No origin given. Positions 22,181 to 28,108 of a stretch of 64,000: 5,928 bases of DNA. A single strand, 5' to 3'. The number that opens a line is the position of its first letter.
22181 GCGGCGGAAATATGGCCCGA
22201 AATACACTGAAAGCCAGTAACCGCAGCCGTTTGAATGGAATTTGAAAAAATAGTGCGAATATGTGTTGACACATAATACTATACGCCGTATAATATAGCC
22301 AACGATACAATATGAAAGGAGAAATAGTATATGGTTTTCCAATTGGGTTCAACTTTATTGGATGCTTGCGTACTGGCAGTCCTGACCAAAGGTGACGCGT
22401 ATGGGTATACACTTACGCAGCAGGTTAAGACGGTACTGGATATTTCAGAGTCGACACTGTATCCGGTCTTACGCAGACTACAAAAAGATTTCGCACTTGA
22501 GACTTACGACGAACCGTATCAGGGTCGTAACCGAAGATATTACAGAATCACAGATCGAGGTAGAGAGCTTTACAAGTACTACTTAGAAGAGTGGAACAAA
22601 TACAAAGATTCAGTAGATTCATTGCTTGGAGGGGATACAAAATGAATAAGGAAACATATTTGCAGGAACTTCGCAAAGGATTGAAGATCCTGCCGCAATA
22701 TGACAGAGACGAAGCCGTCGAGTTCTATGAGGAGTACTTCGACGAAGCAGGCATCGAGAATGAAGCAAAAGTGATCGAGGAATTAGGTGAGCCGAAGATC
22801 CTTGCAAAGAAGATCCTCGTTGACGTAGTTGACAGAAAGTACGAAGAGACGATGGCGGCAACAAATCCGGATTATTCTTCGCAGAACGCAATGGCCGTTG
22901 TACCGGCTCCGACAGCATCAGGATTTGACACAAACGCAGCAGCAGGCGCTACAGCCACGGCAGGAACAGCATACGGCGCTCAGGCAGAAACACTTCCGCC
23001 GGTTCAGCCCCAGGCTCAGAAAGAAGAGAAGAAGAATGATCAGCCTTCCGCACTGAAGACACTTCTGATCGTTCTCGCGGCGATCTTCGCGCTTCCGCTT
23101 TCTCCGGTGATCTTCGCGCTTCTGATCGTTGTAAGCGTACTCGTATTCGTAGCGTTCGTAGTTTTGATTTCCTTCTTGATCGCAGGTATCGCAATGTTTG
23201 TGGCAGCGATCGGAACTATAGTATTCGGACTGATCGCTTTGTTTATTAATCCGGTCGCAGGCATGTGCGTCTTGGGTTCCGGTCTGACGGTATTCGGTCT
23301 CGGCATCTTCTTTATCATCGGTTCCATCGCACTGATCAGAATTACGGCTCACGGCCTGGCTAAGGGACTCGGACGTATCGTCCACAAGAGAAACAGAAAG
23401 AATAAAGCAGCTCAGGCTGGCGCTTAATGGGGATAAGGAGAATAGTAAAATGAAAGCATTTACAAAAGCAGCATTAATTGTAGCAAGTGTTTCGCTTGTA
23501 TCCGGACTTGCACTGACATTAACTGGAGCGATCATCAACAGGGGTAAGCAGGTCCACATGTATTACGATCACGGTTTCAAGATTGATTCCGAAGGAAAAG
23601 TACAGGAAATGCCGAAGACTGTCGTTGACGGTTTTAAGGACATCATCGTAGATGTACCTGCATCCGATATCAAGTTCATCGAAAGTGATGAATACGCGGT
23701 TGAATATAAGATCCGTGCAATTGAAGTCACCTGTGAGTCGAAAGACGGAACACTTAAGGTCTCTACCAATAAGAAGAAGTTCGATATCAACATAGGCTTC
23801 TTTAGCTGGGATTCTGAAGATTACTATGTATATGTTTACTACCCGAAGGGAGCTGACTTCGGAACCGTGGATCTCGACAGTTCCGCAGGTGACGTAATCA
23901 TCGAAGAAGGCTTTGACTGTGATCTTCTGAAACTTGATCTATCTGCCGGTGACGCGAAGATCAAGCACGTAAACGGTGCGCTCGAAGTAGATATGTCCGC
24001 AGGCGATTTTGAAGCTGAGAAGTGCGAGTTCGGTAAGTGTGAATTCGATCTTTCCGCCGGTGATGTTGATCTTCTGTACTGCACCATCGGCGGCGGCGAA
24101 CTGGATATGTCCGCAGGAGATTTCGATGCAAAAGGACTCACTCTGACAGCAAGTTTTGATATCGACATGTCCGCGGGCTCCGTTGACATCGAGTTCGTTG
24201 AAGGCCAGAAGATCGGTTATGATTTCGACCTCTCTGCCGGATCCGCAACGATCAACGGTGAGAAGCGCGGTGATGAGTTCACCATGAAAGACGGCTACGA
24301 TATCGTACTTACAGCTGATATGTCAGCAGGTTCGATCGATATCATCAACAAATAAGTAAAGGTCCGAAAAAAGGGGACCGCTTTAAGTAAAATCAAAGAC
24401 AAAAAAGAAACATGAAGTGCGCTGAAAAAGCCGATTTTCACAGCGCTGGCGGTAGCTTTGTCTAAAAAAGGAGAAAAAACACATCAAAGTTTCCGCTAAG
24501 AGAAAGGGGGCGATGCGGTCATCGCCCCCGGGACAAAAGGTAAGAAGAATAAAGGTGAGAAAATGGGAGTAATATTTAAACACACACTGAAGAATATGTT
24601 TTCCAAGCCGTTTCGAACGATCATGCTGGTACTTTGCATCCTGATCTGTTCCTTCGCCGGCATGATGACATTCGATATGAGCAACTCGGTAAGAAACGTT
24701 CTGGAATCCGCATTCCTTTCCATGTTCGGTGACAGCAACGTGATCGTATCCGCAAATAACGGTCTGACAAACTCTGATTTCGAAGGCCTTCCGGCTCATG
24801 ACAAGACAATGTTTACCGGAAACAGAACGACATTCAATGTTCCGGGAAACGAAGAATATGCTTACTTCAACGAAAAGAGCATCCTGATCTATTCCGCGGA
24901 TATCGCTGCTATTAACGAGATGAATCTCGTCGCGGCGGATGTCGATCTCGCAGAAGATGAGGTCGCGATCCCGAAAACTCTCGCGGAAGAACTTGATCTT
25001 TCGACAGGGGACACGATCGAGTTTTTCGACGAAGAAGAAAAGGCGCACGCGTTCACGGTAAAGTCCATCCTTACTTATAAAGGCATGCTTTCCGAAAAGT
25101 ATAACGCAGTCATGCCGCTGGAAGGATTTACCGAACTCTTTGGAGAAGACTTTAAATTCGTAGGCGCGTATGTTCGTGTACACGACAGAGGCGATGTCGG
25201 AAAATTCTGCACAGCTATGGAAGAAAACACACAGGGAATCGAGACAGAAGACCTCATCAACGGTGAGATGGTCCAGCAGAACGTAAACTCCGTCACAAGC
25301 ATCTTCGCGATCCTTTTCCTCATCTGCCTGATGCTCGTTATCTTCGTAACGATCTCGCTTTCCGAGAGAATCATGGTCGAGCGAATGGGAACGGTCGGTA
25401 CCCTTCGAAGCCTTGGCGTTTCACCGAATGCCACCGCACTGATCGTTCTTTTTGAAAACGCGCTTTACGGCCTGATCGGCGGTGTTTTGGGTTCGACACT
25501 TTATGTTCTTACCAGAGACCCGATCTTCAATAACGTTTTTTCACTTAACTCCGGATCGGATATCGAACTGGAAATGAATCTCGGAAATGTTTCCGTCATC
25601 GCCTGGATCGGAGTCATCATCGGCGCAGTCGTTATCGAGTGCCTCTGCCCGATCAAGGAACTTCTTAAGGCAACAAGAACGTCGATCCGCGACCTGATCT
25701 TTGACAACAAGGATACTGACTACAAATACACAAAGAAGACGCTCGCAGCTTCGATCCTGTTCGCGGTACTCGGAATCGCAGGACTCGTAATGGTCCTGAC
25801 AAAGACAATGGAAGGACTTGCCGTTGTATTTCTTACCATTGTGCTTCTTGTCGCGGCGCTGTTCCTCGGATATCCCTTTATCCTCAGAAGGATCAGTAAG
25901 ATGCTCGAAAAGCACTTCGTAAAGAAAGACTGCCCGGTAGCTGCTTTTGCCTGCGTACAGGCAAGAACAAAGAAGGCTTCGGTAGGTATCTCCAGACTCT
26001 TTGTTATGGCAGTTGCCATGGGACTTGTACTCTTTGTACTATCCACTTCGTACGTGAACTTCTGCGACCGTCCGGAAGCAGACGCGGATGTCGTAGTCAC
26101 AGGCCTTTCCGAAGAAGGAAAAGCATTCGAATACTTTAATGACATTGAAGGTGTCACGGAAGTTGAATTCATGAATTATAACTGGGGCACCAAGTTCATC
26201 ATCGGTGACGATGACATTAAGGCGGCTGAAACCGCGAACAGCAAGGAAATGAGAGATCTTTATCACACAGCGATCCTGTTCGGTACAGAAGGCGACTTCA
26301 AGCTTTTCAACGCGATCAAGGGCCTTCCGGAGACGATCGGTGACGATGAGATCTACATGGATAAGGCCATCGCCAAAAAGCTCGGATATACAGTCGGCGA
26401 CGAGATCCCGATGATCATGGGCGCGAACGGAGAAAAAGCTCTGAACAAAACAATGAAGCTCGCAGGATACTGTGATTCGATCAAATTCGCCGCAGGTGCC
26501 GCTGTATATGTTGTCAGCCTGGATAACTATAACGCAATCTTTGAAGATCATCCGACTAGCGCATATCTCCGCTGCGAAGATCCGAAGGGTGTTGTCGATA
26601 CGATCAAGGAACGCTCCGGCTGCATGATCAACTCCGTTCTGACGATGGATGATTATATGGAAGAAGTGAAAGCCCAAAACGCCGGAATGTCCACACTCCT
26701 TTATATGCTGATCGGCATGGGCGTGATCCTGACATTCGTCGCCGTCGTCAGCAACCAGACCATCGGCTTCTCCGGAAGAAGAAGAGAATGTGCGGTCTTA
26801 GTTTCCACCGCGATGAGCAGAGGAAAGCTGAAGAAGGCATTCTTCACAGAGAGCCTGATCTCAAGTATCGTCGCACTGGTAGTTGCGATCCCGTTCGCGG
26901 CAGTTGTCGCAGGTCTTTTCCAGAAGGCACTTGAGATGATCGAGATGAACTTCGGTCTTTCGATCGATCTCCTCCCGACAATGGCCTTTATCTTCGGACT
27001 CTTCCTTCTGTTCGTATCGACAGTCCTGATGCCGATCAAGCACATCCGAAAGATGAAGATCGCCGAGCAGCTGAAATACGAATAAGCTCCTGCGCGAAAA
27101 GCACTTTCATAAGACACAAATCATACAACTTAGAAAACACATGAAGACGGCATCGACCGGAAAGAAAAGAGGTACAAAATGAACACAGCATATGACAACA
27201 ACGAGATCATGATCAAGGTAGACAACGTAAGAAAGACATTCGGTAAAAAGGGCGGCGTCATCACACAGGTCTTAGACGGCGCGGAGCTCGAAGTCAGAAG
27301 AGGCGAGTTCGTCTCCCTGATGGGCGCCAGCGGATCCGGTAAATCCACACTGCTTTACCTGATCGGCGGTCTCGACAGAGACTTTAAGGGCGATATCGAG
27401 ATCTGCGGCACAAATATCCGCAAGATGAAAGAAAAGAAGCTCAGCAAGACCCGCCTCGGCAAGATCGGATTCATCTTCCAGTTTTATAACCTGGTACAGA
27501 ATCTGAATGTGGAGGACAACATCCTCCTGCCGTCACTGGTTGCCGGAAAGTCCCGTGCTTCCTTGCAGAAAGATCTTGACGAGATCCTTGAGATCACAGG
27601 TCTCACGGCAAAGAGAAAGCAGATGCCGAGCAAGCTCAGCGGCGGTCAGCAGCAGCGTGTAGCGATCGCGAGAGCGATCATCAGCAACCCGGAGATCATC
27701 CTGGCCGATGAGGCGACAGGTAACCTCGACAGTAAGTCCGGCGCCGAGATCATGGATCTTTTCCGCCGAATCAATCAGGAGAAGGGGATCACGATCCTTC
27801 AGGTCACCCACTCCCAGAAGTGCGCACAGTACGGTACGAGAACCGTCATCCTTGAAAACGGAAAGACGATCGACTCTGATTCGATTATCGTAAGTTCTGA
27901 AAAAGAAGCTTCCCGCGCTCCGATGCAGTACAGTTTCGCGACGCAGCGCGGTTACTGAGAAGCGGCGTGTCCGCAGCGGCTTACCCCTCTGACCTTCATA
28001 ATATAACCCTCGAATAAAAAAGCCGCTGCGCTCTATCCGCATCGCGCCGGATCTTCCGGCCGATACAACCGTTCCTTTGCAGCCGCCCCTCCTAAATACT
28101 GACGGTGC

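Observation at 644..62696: Hyper-abundant oriented word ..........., enriched at cistron boundaries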

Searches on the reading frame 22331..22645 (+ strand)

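Call 20: search_protein_families(library=pfam, proteins=[window:22331-22645:+], max_evalue=0.00001)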
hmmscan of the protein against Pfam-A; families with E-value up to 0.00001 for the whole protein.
window:22331-22645:+ (104 aa): 1 family
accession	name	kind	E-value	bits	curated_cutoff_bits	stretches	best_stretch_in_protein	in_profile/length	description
PF03551.20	PadR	-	1.2e-17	64.1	27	1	14-81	1-73/75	Transcriptional regulator PadR-like family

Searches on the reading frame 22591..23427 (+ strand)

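Call 20: search_protein_families(library=pfam, proteins=[window:22591-23427:+], max_evalue=0.00001)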
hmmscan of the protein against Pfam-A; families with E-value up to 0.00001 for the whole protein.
window:22591-23427:+ (278 aa): 1 family
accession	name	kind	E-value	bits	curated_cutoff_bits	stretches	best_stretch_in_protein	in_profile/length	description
PF22564.2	HAAS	-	5.9e-14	52.6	27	1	22-73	1-54/55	HAAS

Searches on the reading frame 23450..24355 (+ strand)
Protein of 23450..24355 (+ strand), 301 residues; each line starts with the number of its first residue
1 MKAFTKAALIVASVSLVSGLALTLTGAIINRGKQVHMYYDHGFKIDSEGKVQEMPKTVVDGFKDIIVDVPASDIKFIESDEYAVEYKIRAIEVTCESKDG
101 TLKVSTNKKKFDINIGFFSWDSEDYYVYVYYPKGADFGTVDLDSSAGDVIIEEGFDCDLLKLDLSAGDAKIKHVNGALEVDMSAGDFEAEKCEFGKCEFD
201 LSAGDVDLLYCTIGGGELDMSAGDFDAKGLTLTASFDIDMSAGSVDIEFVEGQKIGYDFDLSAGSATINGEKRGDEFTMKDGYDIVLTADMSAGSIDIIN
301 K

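Call 20: search_protein_families(library=pfam, proteins=[window:23450-24355:+], max_evalue=0.00001)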
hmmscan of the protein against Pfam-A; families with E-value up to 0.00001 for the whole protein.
window:23450-24355:+ (301 aa): 1 family
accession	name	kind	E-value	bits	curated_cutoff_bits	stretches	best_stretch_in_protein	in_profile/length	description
PF13349.12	DUF4097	-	6.7e-23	81.8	22.9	1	63-270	2-212/247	Toastrack DUF4097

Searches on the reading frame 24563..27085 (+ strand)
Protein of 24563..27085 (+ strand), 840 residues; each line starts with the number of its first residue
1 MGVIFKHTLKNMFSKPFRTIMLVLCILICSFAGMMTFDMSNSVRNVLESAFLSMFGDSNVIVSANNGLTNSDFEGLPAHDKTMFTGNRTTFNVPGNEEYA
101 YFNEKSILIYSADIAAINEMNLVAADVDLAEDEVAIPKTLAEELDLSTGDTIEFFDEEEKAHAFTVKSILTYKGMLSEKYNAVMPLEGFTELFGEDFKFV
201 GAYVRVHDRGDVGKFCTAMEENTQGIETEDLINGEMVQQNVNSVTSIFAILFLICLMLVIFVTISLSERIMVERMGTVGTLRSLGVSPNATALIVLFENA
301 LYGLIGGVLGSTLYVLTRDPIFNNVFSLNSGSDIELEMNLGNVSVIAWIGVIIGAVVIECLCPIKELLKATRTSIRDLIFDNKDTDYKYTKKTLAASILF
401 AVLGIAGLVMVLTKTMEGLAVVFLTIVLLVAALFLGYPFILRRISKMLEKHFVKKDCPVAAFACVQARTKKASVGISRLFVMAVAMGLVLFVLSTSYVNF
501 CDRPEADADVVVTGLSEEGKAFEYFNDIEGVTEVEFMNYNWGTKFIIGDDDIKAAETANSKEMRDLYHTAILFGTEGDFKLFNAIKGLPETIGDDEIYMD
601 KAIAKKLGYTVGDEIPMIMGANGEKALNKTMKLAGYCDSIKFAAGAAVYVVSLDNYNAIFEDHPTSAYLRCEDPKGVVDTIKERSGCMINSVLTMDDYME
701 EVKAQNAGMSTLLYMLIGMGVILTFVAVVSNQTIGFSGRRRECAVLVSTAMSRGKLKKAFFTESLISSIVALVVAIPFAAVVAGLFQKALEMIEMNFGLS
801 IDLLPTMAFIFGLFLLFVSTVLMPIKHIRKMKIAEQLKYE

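Call 10: search_protein_families(library=pfam, proteins=[window:24563-27085:+])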
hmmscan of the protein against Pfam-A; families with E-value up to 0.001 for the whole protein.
window:24563-27085:+ (840 aa): 3 families
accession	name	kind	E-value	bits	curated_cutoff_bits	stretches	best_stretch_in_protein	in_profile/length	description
PF02687.27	FtsX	-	3.5e-20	72.7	25.5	2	250-370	2-118/120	FtsX-like permease C-terminal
PF12704.14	MacB_PCD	-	2.4e-05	25.1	27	0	19-212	1-197/207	MacB-like periplasmic core domain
PF04014.23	MazE_antitoxin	-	0.0005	20.4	24.7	0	136-159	12-35/48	Antidote-toxin recognition MazE, bacterial antitoxin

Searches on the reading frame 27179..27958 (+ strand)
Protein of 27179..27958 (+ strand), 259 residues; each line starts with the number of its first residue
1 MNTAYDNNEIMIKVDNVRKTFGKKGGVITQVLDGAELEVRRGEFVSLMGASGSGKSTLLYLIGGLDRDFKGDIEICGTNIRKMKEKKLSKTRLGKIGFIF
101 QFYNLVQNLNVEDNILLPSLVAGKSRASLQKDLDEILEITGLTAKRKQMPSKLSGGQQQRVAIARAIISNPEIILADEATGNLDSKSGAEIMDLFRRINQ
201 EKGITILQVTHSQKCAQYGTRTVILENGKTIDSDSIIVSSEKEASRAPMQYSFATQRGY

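Call 20: search_protein_families(library=pfam, proteins=[window:27179-27958:+], max_evalue=0.00001)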
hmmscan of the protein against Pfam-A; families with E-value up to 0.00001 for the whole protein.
window:27179-27958:+ (259 aa): 1 family
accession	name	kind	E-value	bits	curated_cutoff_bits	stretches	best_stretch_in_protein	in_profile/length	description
PF00005.33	ABC_tran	-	6.6e-31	108.2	25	1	32-180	1-136/137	ABC transporter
